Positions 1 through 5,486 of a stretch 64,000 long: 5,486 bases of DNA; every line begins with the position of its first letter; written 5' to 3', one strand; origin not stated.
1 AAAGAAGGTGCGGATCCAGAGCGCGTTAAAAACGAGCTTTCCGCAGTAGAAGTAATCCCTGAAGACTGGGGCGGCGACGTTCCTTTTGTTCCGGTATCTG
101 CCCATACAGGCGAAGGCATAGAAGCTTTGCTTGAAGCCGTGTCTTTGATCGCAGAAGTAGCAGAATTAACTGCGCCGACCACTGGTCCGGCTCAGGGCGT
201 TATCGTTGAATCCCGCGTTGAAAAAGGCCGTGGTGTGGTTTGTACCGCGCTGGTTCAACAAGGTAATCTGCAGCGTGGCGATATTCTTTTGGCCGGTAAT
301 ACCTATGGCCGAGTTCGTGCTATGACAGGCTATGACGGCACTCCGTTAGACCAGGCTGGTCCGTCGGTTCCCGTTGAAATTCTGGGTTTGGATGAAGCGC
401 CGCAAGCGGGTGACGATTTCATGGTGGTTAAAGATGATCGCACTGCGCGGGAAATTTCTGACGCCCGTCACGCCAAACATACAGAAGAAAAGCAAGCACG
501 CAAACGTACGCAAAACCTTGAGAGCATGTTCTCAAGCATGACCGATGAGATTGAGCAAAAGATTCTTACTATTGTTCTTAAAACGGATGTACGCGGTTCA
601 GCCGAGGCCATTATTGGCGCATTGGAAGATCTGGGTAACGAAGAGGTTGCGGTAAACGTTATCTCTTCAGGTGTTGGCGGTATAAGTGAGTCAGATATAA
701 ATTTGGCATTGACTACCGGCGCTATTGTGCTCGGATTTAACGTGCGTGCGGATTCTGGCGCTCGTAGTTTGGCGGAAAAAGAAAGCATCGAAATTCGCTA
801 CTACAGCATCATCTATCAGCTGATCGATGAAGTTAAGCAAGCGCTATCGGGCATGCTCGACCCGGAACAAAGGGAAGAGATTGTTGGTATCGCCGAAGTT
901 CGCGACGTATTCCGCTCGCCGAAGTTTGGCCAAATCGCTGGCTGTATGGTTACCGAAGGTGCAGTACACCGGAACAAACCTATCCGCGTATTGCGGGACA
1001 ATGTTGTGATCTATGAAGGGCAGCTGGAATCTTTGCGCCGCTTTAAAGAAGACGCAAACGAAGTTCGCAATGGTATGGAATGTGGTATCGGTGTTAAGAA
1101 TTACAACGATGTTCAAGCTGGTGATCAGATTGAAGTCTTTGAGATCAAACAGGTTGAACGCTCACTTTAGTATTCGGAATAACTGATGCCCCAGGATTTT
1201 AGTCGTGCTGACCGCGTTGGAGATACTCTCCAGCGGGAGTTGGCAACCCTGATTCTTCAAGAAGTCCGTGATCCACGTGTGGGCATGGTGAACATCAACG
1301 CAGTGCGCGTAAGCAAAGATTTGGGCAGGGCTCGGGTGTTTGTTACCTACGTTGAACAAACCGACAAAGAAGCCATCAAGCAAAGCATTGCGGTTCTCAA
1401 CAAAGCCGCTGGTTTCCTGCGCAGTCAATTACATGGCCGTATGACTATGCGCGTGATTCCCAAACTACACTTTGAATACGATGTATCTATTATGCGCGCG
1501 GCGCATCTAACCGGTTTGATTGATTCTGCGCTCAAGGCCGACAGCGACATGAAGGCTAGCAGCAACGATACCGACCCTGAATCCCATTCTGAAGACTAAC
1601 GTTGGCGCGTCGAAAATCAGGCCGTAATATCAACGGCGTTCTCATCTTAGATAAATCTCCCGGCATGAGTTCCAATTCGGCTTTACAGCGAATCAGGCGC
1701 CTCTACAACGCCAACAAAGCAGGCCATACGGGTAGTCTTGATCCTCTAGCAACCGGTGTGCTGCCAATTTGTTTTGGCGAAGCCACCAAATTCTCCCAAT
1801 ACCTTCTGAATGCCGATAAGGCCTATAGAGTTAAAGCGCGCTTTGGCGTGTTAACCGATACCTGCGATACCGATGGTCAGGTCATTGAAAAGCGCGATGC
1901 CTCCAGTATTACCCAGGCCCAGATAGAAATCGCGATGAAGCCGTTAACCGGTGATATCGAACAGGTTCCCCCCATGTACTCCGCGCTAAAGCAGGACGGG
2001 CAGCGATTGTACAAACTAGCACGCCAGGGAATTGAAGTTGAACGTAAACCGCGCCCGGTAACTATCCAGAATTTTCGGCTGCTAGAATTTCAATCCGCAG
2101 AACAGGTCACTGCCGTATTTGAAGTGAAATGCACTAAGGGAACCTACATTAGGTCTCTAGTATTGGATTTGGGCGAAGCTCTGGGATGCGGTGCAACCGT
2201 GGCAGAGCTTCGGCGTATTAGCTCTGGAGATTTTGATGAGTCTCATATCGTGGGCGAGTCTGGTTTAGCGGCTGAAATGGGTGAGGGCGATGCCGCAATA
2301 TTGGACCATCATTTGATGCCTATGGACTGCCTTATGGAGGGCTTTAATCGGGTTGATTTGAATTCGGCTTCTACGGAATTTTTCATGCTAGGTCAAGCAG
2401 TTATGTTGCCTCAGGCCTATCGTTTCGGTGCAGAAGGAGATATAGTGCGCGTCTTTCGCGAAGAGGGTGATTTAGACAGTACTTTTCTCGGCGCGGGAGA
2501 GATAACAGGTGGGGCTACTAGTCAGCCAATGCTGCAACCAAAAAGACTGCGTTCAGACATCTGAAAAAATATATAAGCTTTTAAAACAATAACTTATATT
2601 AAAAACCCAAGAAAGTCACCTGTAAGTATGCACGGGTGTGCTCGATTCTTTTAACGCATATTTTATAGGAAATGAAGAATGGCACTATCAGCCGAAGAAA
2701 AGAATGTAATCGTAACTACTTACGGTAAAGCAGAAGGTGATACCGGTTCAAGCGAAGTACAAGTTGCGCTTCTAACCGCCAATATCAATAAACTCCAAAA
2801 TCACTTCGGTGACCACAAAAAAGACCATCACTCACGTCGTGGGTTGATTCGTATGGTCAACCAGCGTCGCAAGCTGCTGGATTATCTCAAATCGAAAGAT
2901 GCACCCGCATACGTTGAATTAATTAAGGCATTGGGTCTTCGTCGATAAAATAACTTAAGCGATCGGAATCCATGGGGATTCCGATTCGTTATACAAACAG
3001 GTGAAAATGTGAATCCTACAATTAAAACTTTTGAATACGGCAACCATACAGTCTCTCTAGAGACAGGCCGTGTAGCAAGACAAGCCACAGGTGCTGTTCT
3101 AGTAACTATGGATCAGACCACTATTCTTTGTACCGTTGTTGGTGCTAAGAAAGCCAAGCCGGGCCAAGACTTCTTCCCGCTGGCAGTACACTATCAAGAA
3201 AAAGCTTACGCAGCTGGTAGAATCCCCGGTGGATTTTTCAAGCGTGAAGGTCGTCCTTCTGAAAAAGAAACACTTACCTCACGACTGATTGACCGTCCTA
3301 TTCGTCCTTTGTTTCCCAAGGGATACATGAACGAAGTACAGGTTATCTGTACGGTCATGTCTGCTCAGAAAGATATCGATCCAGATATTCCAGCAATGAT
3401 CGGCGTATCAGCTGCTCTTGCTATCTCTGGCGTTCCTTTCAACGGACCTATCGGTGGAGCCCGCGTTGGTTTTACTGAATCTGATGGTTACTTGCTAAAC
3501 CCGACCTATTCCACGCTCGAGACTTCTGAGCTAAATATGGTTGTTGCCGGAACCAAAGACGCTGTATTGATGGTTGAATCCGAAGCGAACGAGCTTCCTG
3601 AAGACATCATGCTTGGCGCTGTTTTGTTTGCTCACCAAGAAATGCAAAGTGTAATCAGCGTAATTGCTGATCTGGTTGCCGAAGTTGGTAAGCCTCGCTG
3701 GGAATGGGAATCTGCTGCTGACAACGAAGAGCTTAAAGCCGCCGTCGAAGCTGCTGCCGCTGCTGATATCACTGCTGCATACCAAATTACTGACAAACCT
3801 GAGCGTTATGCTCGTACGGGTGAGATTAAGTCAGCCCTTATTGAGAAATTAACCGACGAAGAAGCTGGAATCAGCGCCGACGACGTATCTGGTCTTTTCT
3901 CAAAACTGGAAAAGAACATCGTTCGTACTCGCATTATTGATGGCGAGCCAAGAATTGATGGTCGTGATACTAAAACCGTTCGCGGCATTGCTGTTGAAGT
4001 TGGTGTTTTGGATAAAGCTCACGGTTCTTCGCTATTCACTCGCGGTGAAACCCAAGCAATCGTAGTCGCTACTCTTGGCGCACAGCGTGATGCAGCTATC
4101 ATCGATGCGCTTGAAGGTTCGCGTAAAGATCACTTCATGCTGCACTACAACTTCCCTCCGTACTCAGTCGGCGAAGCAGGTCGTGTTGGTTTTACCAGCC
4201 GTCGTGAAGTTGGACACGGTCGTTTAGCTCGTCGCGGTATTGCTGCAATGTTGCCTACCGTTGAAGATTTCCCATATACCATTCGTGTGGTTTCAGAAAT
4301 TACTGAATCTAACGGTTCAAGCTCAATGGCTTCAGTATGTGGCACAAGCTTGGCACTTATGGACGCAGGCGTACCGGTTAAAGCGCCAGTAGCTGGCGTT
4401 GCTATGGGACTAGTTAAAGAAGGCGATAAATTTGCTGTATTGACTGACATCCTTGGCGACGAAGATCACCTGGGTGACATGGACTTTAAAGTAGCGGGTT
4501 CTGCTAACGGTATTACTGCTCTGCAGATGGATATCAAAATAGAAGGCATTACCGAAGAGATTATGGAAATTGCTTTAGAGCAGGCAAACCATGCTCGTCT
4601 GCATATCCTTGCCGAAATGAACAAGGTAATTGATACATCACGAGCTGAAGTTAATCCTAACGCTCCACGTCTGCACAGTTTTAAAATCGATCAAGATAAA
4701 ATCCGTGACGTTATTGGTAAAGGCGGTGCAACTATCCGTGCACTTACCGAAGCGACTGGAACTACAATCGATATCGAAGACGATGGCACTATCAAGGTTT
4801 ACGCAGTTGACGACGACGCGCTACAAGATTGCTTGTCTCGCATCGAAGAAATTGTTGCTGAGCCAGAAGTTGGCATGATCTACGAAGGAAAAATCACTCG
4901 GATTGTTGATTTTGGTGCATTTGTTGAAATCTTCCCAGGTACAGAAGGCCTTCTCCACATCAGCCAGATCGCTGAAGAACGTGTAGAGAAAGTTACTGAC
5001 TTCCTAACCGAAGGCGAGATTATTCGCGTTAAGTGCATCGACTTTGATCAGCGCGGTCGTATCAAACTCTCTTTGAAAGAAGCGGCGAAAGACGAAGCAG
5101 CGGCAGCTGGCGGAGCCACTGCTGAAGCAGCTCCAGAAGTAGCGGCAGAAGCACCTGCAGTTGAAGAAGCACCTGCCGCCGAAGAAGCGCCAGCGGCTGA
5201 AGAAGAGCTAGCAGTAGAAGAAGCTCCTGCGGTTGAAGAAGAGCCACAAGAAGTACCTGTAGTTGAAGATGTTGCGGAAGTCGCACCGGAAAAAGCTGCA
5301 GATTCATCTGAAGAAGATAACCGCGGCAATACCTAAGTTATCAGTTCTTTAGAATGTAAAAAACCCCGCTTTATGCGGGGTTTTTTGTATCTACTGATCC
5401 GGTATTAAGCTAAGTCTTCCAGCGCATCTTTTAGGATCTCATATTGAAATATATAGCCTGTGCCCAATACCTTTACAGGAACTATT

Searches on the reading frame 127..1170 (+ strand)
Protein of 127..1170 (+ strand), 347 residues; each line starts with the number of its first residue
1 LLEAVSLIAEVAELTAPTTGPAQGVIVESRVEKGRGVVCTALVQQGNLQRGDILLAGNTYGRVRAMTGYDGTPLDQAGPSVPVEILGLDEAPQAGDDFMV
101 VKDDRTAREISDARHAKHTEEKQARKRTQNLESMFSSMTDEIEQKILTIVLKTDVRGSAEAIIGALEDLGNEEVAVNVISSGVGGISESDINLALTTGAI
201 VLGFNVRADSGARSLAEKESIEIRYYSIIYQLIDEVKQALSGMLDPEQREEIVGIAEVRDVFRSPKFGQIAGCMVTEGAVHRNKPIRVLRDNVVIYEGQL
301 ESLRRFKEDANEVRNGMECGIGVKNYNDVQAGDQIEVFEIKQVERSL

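Call 77: search_protein_families(library=pfam, proteins=[window:127-1170:+], max_evalue=0.00001)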
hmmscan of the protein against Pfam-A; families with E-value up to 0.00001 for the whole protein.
window:127-1170:+ (347 aa): 3 families
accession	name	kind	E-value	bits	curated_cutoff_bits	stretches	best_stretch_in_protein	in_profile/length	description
PF11987.13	IF-2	-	1.8e-40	137.9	27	1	120-237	1-117/117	Translation-initiation factor 2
PF22042.2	EF-G_D2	-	3.6e-29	101.1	27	1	21-101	1-84/84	Elongation factor G domain 2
PF03144.31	GTP_EFTU_D2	-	2.2e-11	44.4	30.3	1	268-335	1-72/73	Elongation factor Tu domain 2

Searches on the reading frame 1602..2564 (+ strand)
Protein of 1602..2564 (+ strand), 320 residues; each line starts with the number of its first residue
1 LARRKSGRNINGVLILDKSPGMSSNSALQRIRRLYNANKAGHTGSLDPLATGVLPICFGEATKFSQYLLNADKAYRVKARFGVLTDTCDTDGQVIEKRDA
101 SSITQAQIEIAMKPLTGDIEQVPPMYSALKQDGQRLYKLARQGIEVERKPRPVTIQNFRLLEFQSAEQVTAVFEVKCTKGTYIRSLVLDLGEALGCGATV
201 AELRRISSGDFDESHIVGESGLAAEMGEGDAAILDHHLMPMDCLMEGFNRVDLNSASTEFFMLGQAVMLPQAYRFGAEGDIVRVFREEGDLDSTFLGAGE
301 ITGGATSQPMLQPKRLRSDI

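Call 77: search_protein_families(library=pfam, proteins=[window:1602-2564:+], max_evalue=0.00001)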
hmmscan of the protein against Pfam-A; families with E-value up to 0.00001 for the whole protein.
window:1602-2564:+ (320 aa): 3 families
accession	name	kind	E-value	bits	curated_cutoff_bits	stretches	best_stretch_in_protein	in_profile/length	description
PF01509.24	TruB_N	-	1.7e-58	197.7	27.3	1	32-183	1-149/149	TruB family pseudouridylate synthase (N terminal domain)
PF16198.10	TruB_C_2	-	5.4e-15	55.7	29.3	1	184-245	1-65/66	tRNA pseudouridylate synthase B C-terminal domain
PF09157.17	TruB-C_2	-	3e-06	27.5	21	1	251-316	3-56/57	Pseudouridine synthase II TruB, C-terminal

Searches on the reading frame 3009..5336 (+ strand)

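Call 77: search_protein_families(library=pfam, proteins=[window:3009-5336:+], max_evalue=0.00001)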
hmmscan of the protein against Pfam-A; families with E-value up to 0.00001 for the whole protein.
window:3009-5336:+ (775 aa): 5 families
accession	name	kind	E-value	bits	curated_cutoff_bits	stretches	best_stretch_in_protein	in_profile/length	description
PF01138.27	RNase_PH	-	6.7e-59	198.4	25.5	2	14-143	4-130/130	3' exoribonuclease family, domain 1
PF03726.19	PNPase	-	2.3e-22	79.7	24.6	1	241-320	1-81/81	Polyribonucleotide nucleotidyltransferase, RNA binding domain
PF03725.20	RNase_PH_C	-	1.1e-20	73.8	20.8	2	146-210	1-66/67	3' exoribonuclease family, domain 2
PF00575.29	S1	-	3.8e-17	62.9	22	1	618-690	1-74/74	S1 RNA binding domain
PF00013.35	KH_1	-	1.4e-11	44.4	21.5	1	557-614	3-66/66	KH domain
